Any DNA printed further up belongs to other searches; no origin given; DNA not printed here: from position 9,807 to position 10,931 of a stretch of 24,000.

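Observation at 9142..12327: Uncharacterised distal module: TIM-barrel epimerase, BtpA/SgcQ and FGGY kinase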

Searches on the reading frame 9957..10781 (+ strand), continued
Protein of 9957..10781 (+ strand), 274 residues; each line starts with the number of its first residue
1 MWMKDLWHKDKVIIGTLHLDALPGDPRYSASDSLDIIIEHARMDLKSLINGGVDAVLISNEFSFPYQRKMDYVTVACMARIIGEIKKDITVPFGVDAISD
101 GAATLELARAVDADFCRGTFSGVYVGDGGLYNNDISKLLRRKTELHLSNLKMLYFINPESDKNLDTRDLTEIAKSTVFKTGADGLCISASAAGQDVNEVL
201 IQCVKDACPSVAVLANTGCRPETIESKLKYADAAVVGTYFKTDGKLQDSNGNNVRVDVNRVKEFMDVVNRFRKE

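Call 33: search_protein_families(library=ncbifam, proteins=[L018:11576-12226:+, L018:10850-11563:+, L018:9308-9958:+, L018:7668-8756:+, L023:10848-12356:+, L007:2672-3520:+, L007:1818-2654:+, L007:10842-11624:+, L006:13310-14155:+, L007:973-1788:+], max_evalue=1e-10)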
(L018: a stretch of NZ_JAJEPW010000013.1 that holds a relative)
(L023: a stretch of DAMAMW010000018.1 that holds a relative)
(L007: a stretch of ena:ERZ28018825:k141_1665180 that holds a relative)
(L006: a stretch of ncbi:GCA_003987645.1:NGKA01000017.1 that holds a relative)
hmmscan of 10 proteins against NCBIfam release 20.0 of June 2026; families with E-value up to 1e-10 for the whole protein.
L018:11576-12226:+ (216 aa): 21 families
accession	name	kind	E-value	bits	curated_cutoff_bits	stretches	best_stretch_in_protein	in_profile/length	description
NF005123.0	PRK06557.1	subfamily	3e-41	141.5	251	1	1-201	8-210/223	L-ribulose-5-phosphate 4-epimerase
NF006047.0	PRK08193.1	subfamily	1.9e-26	93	257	1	1-200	1-214/231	L-ribulose-5-phosphate 4-epimerase AraD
NF005302.0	PRK06833.1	equivalog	4.6e-26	91.6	264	1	2-192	3-193/214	L-fuculose-phosphate aldolase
NF053831.1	RU1PAldHalo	equivalog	2.8e-25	89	300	1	2-197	2-194/208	ribulose-1-phosphate aldolase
NF009003.0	PRK12348.1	subfamily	4.3e-25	88.7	331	1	5-197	4-208/228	L-ribulose-5-phosphate 4-epimerase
TIGR00760.1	araD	equivalog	3.7e-24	85.2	389.1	1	1-199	1-211/228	L-ribulose-5-phosphate 4-epimerase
TIGR01086.1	fucA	equivalog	7.7e-23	81.4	400.25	1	7-204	7-202/214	L-fuculose-phosphate aldolase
NF005984.0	PRK08087.1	subfamily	1.3e-22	80.6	264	1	6-204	7-203/215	L-fuculose-phosphate aldolase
NF004527.0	PRK05874.1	equivalog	7.3e-22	78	308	1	5-192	7-196/218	L-fuculose-phosphate aldolase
NF009002.0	PRK12347.1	subfamily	1.3e-20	73.6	386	1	2-126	2-128/231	L-ribulose-5-phosphate 4-epimerase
NF005068.0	PRK06486.1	equivalog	6.8e-19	68.1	269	1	36-202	60-229/262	aldolase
NF009625.0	PRK13145.1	equivalog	9.9e-19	67.8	369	1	6-194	9-211/235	L-ribulose-5-phosphate 4-epimerase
NF009691.0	PRK13213.1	equivalog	4.7e-18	65.5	489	1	1-182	1-197/231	L-ribulose-5-phosphate 4-epimerase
NF043034.1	OxoTetrPhDc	equivalog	3.2e-17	63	250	1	6-201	6-202/205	3-oxo-tetronate 4-phosphate decarboxylase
NF006208.0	PRK08333.1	equivalog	5.4e-17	62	267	1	8-182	8-180/189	aldolase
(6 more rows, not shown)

L018:10850-11563:+ (237 aa): 5 families
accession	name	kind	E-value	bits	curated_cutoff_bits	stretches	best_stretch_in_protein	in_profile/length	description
TIGR01163.1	rpe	equivalog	1.9e-37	128.7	212.6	1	4-202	2-201/211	ribulose-phosphate 3-epimerase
NF005944.0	PRK08005.1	equivalog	2.9e-36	124.7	376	1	5-200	4-196/210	ribulose-phosphate 3 epimerase family protein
NF004076.0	PRK05581.1-4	subfamily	2.8e-35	121.6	165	1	2-204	5-208/221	ribulose-phosphate 3-epimerase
NF007266.0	PRK09722.1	equivalog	2.3e-23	82.9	271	1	27-196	29-198/230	D-allulose 6-phosphate 3-epimerase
NF005986.0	PRK08091.1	equivalog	2.7e-11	43.9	264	1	8-200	19-212/229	ribulose-phosphate 3-epimerase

L018:9308-9958:+ (216 aa): 5 families
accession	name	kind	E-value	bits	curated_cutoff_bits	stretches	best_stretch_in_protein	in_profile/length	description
NF009832.1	PRK13306.1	subfamily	5.9e-56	189.3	250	1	3-215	2-214/215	3-dehydro-L-gulonate-6-phosphate decarboxylase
NF009831.0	PRK13305.1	equivalog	6e-47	159.8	294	1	1-215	1-215/220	3-keto-L-gulonate-6-phosphate decarboxylase UlaD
TIGR03128.2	RuMP_HxlA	equivalog_domain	8.3e-21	74.6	200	1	6-210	1-204/205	3-hexulose-6-phosphate synthase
NF041755.1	RuMP_HxlAB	equivalog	1.5e-18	66.9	500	1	1-212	1-211/391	bifunctional 3-hexulose-6-phosphate synthase/6-phospho-3-hexuloisomerase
NF005442.0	PRK07028.1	equivalog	1e-12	47.4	593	1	2-212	2-211/430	bifunctional hexulose-6-phosphate synthase/ribonuclease regulator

L018:7668-8756:+ (362 aa): 3 families
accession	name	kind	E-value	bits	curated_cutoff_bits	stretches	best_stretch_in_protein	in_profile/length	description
NF007373.0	PRK09875.1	equivalog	2.4e-42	145.4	486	1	63-358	6-291/292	phosphotriesterase-related protein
NF045706.1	PhFuoseLconase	equivalog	5e-42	144.2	630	1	51-359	5-325/332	phospho-furanose lactonase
NF041153.1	organophos_OPH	equivalog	1.3e-27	96.9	500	1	50-272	36-249/365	organophosphate hydrolase OPH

L023:10848-12356:+ (502 aa): 12 families
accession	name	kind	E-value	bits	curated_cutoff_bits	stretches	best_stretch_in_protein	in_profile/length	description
TIGR01312.1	XylB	equivalog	1.8e-68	231.3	380.25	1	6-492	1-479/481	xylulokinase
NF008187.0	PRK10939.1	equivalog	4.2e-54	184.1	528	1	2-492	3-499/521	autoinducer-2 kinase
TIGR01314.1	gntK_FGGY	equivalog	3.8e-48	164.2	648.55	1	4-484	1-481/505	gluconokinase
TIGR01311.1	glycerol_kin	equivalog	1.6e-44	152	590.35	2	3-243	1-242/496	glycerol kinase GlpK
NF011601.0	PRK15027.1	equivalog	3.9e-40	137.7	912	1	6-492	3-475/484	xylulokinase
NF000756.0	PRK00047.1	subfamily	1.4e-38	132.4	498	2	1-224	3-231/502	glycerol kinase GlpK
TIGR02628.1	fuculo_kin_coli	equivalog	3.1e-33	115.4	470.9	1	38-474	38-464/465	L-fuculokinase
NF003154.0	PRK04123.1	equivalog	2.8e-29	102.3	428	1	143-494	168-535/554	ribulokinase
TIGR01315.1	5C_CHO_kinase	subfamily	1.8e-24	86.4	408.7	1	346-493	380-534/541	FGGY family pentulose kinase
TIGR01234.1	L-ribulokinase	equivalog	3.3e-21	75.6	583.25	1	81-491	101-525/536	ribulokinase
TIGR02627.1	rhamnulo_kin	equivalog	9.7e-18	64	527.95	1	45-268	38-256/454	rhamnulokinase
NF007925.0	PRK10640.1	equivalog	1.6e-16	59.8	639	1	45-269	44-263/489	rhamnulokinase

L007:2672-3520:+ (282 aa): 0 families

L007:1818-2654:+ (278 aa): 3 families
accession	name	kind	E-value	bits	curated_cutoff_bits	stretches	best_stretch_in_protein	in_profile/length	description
NF007360.0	PRK09856.1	equivalog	2.2e-134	447.2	305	1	3-275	1-273/276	fructoselysine 3-epimerase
NF041099.2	keto_glucon_epim_IolO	equivalog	1.5e-17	63.8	300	1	15-252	21-248/269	5-keto-L-gluconate epimerase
NF051856.1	PsicseEpim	equivalog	4.5e-13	49.6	300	1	22-249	23-244/287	D-psicose 3-epimerase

L007:10842-11624:+ (260 aa): 10 families
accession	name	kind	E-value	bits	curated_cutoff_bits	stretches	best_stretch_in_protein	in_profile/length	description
TIGR00099.1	Cof-subfamily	subfamily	2e-46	158.6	137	1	4-254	1-255/256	Cof-type HAD-IIB family hydrolase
NF007806.0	PRK10513.1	equivalog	1.4e-29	103.3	273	1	4-259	5-268/270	sugar-phosphatase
NF045966.1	YcsE_rel_Pase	equivalog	1.3e-23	83.9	220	1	4-251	4-255/265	YcsE-related riboflavin metabolism phosphatase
TIGR01482.1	SPP-subfamily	subfamily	2.6e-21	76.2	107.15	1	150-258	114-224/225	sucrose-phosphate phosphatase subfamily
NF007821.0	PRK10530.1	equivalog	5.4e-21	75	274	1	151-258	165-270/272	pyridoxal phosphatase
NF011705.0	PRK15126.1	equivalog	5.9e-21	75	336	1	3-258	3-261/272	HMP-PP phosphatase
NF002245.0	PRK01158.1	equivalog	2.6e-20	72.7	198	1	177-259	148-229/233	phosphoglycolate phosphatase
TIGR01487.1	Pglycolate_arch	equivalog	1e-18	68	122.75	1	150-245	114-206/215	phosphoglycolate phosphatase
NF008213.0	PRK10976.1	equivalog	1.4e-16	60.8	386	1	3-253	3-258/266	sugar/pyridoxal phosphate phosphatase YigL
TIGR01484.1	HAD-SF-IIB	subfamily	5.4e-15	56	41.8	1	4-227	1-221/221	HAD-IIB family hydrolase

L006:13310-14155:+ (281 aa): 4 families
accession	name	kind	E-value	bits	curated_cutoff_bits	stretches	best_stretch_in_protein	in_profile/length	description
NF007360.0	PRK09856.1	equivalog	3.6e-39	134.9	305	1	16-278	10-270/276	fructoselysine 3-epimerase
NF041099.2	keto_glucon_epim_IolO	equivalog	5.7e-19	68.5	300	1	91-255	83-246/269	5-keto-L-gluconate epimerase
NF051856.1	PsicseEpim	equivalog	6.1e-18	65.6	300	1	128-254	119-244/287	D-psicose 3-epimerase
TIGR03234.1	OH-pyruv-isom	equivalog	1.6e-13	50.6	353.45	1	25-255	20-240/254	hydroxypyruvate isomerase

L007:973-1788:+ (271 aa): 10 families
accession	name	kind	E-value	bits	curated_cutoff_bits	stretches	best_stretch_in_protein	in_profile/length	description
NF007321.0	PRK09813.1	equivalog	6.1e-111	370.1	247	1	1-268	2-261/261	fructoselysine 6-kinase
TIGR04382.1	myo_inos_iolC_N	equivalog_domain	5.7e-21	75.1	300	1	184-263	212-291/309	5-dehydro-2-deoxygluconokinase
NF053626.1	RibKinHalex1628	equivalog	6.3e-16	58.7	330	1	28-244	38-253/293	ATP-dependent ribose-1-phosphate kinase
TIGR03168.1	1-PFK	subfamily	1.8e-15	56.6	216.4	1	180-263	201-283/305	hexose kinase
TIGR03828.1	pfkB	equivalog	1.6e-14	53.6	292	1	180-263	201-283/305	1-phosphofructokinase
TIGR02152.1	D_ribokin_bact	equivalog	2.8e-13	49.9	299.65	0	180-263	200-282/298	ribokinase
NF041134.1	R1P_kin_Thcocales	equivalog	3.2e-13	49.8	500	1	29-258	38-259/291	ADP-dependent ribose-1-phosphate kinase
NF041164.1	NucKinThplmales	equivalog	6.2e-12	45.3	450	1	38-262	48-272/295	nucleoside kinase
NF047869.1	myo_kin_aldol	exception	1.4e-11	43.5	600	0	25-84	36-96/586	bifunctional 5-dehydro-2-deoxygluconokinase/5-dehydro-2-deoxyphosphogluconate aldolase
NF006957.1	PRK09434.1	equivalog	6.7e-11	42.2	450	0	191-243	211-262/302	fructokinase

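Call 34: fold_search(model_id=the predicted structure, library=pdb)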
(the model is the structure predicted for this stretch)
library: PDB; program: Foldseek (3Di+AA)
matches with E <= 10: 1785; with E <= 0.001: 593
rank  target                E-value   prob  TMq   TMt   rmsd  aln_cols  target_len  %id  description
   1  8ruw_B                3.0e-09  1.00  0.51  0.59   5.5       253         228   18  Crystal structure of Archaeoglobus fulgidus (S)-3-O-geranylgeranylglyceryl phosphate synthase (released 2024-10-16)
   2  8ruw_C                4.3e-09  1.00  0.48  0.57   5.7       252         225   17  Crystal structure of Archaeoglobus fulgidus (S)-3-O-geranylgeranylglyceryl phosphate synthase (released 2024-10-16)
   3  2f6u_A                6.6e-09  1.00  0.54  0.63   5.6       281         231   17  Crystal Structure of (S)-3-O-Geranylgeranylglyceryl Phosphate Synthase complexed with citrate (released 2006-01-24)
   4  3w02_B                1.2e-08  1.00  0.54  0.63   5.9       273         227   13  Crystal structure of PcrB complexed with SO4 from Staphylococcus aureus subsp. aureus Mu3 (released 2012-12-26)
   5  4naf_A                1.6e-08  1.00  0.51  0.61   5.8       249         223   14  PrcB from Geobacillus kaustophilus, apo structure (released 2014-06-25)
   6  4gj1                  1.9e-08  1.00  0.57  0.67   5.7       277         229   13  Crystal structure of 1-(5-phosphoribosyl)-5-[(5-phosphoribosylamino)methylideneamino] imidazole-4-carboxamide isomerase  (released 2012-08-22)
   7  3w02_A                1.9e-08  1.00  0.56  0.66   5.0       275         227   14  Crystal structure of PcrB complexed with SO4 from Staphylococcus aureus subsp. aureus Mu3 (released 2012-12-26)
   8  8ruw_E                1.9e-08  1.00  0.49  0.58   5.7       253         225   18  Crystal structure of Archaeoglobus fulgidus (S)-3-O-geranylgeranylglyceryl phosphate synthase (released 2024-10-16)
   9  1xc4_A                2.3e-08  1.00  0.49  0.55   5.6       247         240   16  Crystal structure of wild-type tryptophan synthase alpha-subunits from Escherichia coli (released 2004-11-02)
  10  8ruw_D                2.6e-08  1.00  0.50  0.59   5.5       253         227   17  Crystal structure of Archaeoglobus fulgidus (S)-3-O-geranylgeranylglyceryl phosphate synthase (released 2024-10-16)
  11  4nu7_C                3.5e-08  1.00  0.57  0.67   5.5       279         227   14  2.05 Angstrom Crystal Structure of Ribulose-phosphate 3-epimerase from Toxoplasma gondii. (released 2013-12-18)
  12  4naf_B                4.0e-08  1.00  0.51  0.61   6.3       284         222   13  PrcB from Geobacillus kaustophilus, apo structure (released 2014-06-25)
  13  4nae_B                4.5e-08  1.00  0.57  0.70   4.8       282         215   13  PcrB from Geobacillus kaustophilus, with bound G1P (released 2014-06-25)
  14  1v7y_B                4.5e-08  1.00  0.50  0.54   6.6       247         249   17  Crystal structure of tryptophan synthase alpha-subunit from Escherichia coli at room temperature (released 2005-02-15)
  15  2v81                  7.3e-08  1.00  0.54  0.70   4.7       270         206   14  Native KDPGal structure (released 2007-08-14)
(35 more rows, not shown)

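Call 54: search_solved_structures(query=L007:2672-3520:+, max_evalue=0.001)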
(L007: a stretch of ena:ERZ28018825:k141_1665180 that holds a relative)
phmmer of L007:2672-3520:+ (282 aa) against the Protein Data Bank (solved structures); distinct sequences matched with E-value up to 0.001: 5.
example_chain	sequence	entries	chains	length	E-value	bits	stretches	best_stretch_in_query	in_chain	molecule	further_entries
3irs_A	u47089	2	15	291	3.9e-15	59.2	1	38-206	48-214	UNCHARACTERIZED PROTEIN BB4693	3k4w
4qs5_A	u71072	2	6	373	1.9e-06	30.7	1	71-157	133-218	Ligw2 Decarboxylase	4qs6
4inf_A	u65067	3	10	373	2.9e-06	30.1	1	71-157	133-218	METAL-DEPENDENT HYDROLASE | 5-Carboxyvanillate Decarboxylase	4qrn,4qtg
3nur_A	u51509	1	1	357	6.2e-06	29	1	67-162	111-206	Amidohydrolase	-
3ij6_A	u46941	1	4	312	0.00046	22.9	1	57-184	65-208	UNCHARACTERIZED METAL-DEPENDENT HYDROLASE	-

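Call 62: search_protein_families(library=pfam, proteins=[L088:7968-8843:+, L088:9168-9938:+, L088:10839-12242:+, L088:12296-13186:+, L088:13176-14018:+, L088:14043-15005:+, L088:15028-16092:+, L088:16124-16846:+, L015:8419-9216:+, L015:7211-8362:+], max_evalue=0.00001)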
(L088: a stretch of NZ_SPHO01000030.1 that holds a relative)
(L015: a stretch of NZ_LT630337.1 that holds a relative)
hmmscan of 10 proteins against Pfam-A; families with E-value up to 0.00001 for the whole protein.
L088:7968-8843:+ (291 aa): 1 family
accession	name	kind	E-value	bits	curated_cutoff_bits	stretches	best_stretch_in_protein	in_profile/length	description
PF04018.18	VCA0040-like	-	1.8e-57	195.2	26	1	11-258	1-238/246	Undecaprenyl phosphate translocase-like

L088:9168-9938:+ (256 aa): 4 families
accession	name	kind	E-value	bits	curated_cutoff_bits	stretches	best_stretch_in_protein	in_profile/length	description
PF00455.28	DeoRC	-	1e-46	159.3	31.8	1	80-237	3-160/160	DeoR C terminal sensor domain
PF08220.18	HTH_DeoR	-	8.9e-19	67.4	21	1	10-64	1-55/57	DeoR-like helix-turn-helix domain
PF08279.18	HTH_11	-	2.3e-08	34.2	25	1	10-58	1-51/55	HTH domain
PF01047.28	MarR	-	1.6e-06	28.3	24.6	1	11-57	5-51/59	MarR family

L088:10839-12242:+ (467 aa): 2 families
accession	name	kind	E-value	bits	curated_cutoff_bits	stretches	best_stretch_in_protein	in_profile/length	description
PF01547.30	SBP_bac_1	-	2.7e-37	129.8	26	1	83-365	11-304/307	Bacterial extracellular solute-binding protein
PF13416.11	SBP_bac_8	-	2.4e-32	113.3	27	1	84-392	1-274/279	Bacterial extracellular solute-binding protein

L088:12296-13186:+ (296 aa): 1 family
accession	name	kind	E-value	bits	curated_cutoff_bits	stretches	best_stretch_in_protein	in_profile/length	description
PF00528.27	BPD_transp_1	-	1.2e-16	61.4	26.4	1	88-290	2-175/184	Binding-protein-dependent transport system inner membrane component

L088:13176-14018:+ (280 aa): 1 family
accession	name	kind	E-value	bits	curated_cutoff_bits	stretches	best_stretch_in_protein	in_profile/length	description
PF00528.27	BPD_transp_1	-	2.4e-17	63.7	26.4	1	90-269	3-178/184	Binding-protein-dependent transport system inner membrane component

L088:14043-15005:+ (320 aa): 1 family
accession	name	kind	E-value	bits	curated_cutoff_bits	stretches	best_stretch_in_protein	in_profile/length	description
PF01008.23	IF-2B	-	9.3e-43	146.9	22.4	1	30-289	19-280/280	Initiation factor 2 subunit family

L088:15028-16092:+ (354 aa): 1 family
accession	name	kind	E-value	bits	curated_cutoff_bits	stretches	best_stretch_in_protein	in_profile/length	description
PF02073.20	Peptidase_M29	-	2.4e-59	201.6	27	1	2-352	2-406/406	Thermophilic metalloprotease (M29)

L088:16124-16846:+ (240 aa): 2 families
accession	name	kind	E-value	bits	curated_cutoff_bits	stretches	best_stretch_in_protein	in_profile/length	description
PF03358.20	FMN_red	-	6.9e-23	81.4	24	1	5-161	2-144/152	NADPH-dependent FMN reductase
PF02525.22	Flavodoxin_2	-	4.6e-08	33.4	27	1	5-132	2-137/198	Flavodoxin-like fold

L015:8419-9216:+ (265 aa): 3 families
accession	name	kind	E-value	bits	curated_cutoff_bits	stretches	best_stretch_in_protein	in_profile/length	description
PF00106.31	adh_short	-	5.2e-49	166.8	26.6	1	16-213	2-191/195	short chain dehydrogenase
PF13561.12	adh_short_C2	-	2.3e-38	132.5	27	1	23-258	3-233/236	Enoyl-(Acyl carrier protein) reductase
PF08659.16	KR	-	6.4e-08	33.2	22.6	1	18-176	4-154/180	KR domain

L015:7211-8362:+ (383 aa): 4 families
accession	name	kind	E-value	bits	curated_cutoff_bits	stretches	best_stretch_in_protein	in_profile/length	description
PF00108.29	Thiolase_N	-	4.6e-81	272.5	26.4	1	4-252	1-260/260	Thiolase, N-terminal domain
PF02803.24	Thiolase_C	-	4.9e-44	149.4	27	1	260-381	2-123/123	Thiolase, C-terminal domain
PF00109.32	ketoacyl-synt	-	3.1e-08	34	20.8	1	78-120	163-205/252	Beta-ketoacyl synthase, N-terminal domain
PF22691.2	Thiolase_C_1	-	2.1e-07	31.2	28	0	270-320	8-58/144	Thiolase C-terminal domain-like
